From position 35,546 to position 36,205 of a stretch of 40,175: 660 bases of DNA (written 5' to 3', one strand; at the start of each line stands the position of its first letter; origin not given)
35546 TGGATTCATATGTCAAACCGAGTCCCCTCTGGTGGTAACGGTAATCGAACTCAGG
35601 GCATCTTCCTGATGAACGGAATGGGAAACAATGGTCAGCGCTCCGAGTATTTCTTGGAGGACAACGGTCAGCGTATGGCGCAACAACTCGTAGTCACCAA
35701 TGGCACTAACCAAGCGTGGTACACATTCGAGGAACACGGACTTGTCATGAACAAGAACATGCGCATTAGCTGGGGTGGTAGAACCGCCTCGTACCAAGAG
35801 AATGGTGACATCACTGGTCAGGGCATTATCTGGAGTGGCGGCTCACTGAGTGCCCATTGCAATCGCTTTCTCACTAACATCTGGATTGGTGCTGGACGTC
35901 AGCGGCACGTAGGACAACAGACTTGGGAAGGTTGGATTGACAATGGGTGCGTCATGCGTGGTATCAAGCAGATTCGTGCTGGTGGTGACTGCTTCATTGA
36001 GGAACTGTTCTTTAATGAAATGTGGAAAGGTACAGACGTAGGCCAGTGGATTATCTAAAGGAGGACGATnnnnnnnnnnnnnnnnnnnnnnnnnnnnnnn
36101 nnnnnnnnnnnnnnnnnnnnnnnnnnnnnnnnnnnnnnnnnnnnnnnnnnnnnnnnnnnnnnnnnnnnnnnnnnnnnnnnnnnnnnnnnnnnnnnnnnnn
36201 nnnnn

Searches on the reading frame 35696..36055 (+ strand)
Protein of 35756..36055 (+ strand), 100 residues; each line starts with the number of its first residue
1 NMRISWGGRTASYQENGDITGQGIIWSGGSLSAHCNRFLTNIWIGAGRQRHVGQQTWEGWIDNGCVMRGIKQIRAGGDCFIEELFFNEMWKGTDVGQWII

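Call 49: search_dna_similar(query=window:35756-36055:+, collection=phages, mode=protein, max_rows=40, max_evalue=0.01, rows=spread)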
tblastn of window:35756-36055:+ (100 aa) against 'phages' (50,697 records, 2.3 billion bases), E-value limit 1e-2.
Records with a match: 11; places in all: 11; records where one place covers at least 80% of the query: 8.
Best place of each record, by identity: 60-80% 8; <60% 3.
By first word of the organism name: Klebsiella 7; Sodalis 3; Pantoea 1.
By host as written in the record: Klebsiella pneumoniae 6; Sodalis glossinidius str. 'morsitans' 2; Pantoea deleyi 1; Klebsiella pneumoniae Nox11 1; Sodalis glossinidius 1.
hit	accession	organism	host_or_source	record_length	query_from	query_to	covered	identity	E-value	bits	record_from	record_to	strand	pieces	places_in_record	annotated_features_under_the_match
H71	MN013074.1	Klebsiella phage vB_KpnP_Emp27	Klebsiella pneumoniae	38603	11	100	90%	70.3%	1e-32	124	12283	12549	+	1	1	putative tail fiber protein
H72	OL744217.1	Pantoea phage vB_PdeP_F5M1C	Pantoea deleyi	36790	11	100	90%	70.3%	2e-32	123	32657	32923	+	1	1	non-contractile tail fiber protein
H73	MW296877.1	Klebsiella phage Kpn-11mx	Klebsiella pneumoniae Nox11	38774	11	100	90%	69.2%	2e-32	123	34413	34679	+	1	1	tail fiber protein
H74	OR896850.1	Klebsiella phage ViciousJeremy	Klebsiella pneumoniae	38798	11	100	90%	69.2%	4e-32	122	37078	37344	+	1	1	tail fiber protein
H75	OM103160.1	Klebsiella phage KpnP_VR4605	Klebsiella pneumoniae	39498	11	100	90%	69.2%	4e-32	122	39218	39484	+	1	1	non-contractile tail fiber protein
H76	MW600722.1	Klebsiella phage KPP-5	Klebsiella pneumoniae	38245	11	100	90%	69.2%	1e-31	121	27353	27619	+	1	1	tail fiber protein | ssDNA binding protein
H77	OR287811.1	Klebsiella phage VSG32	Klebsiella pneumoniae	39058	11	100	90%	69.2%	3e-31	120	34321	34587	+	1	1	tail fiber protein | putative tail fiber assembly protein U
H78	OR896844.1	Klebsiella phage PoeticCupcake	Klebsiella pneumoniae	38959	11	100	90%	68.1%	1e-31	121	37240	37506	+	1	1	tail fiber protein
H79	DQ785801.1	Sodalis phage phiSG1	Sodalis glossinidius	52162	1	64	64%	43.1%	7e-4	42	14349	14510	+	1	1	gp13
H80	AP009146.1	Sodalis phage phiSG1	Sodalis glossinidius str. 'morsitans'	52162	1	64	64%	43.1%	7e-4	42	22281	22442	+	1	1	putative phage tail spike protein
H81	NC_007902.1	Sodalis phage phiSG1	Sodalis glossinidius str. 'morsitans'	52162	1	64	64%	43.1%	7e-4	42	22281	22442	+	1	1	tail spike protein with colonic acid degradation activity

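Call 57: search_solved_structures(query=A5, max_evalue=10, show_alignments=2)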
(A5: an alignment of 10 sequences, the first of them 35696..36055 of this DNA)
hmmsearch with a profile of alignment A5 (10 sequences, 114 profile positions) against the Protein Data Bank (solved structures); distinct sequences matched with E-value up to 10: 6.
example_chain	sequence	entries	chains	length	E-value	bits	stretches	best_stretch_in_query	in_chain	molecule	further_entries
4a0t_A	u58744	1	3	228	1.7e-05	28.7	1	18-59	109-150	TAIL FIBER PROTEIN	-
4a0u_A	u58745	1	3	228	1.7e-05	28.7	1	18-59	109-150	TAIL FIBER PROTEIN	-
7boz_a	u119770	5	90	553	0.00038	24.3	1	18-58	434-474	N-teminal of mature bacteriophage T7 tail fiber protein gp17 | Tail fiber protein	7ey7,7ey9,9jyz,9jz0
4jgu_A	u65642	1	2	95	0.2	15.6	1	9-60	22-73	ColH protein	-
7pej_A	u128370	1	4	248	1.7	12.6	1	3-80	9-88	Triosephosphate isomerase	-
7pek_A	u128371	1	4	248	2.3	12.2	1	3-80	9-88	Triosephosphate isomerase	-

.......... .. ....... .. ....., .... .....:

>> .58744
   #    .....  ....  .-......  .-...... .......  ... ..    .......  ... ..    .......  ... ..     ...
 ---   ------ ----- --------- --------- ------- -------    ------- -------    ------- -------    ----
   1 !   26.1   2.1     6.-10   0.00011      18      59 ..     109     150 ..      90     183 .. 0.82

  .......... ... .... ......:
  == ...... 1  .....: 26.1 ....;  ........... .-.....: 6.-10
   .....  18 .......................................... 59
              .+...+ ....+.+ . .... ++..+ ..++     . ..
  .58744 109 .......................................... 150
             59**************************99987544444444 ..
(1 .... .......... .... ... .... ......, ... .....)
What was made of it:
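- Closest known: Phage Mu tail fibre assembly protein gpU. Different: No similarity between the two fibre tips was detected (call 57).
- No sequence similarity was detected between this fibre tip and the Mu fibre in 5YVQ (call 57).
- Tried and rejected: It found T7 gp17 residues 434-474 instead, the conserved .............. joint just before the tip (call 57).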

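Call 58: search_protein_families(library=pfam, alignment_id=A5, max_evalue=1)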
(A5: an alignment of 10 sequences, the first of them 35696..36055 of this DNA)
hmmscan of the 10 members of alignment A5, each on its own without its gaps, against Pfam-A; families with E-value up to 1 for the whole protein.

A. member 1, window:35696-36055:+ (120 aa): 0 families

B. families by the number of members that match (of 10 scanned): 1 family
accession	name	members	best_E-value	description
PF20744.3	gp37_trimer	3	0.017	Tail fibre protein gp37 trimerization region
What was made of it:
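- Tried and rejected: Pfam gave only a weak gp37_trimer hit (E 0.017, 3 of 10 members; call 58).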
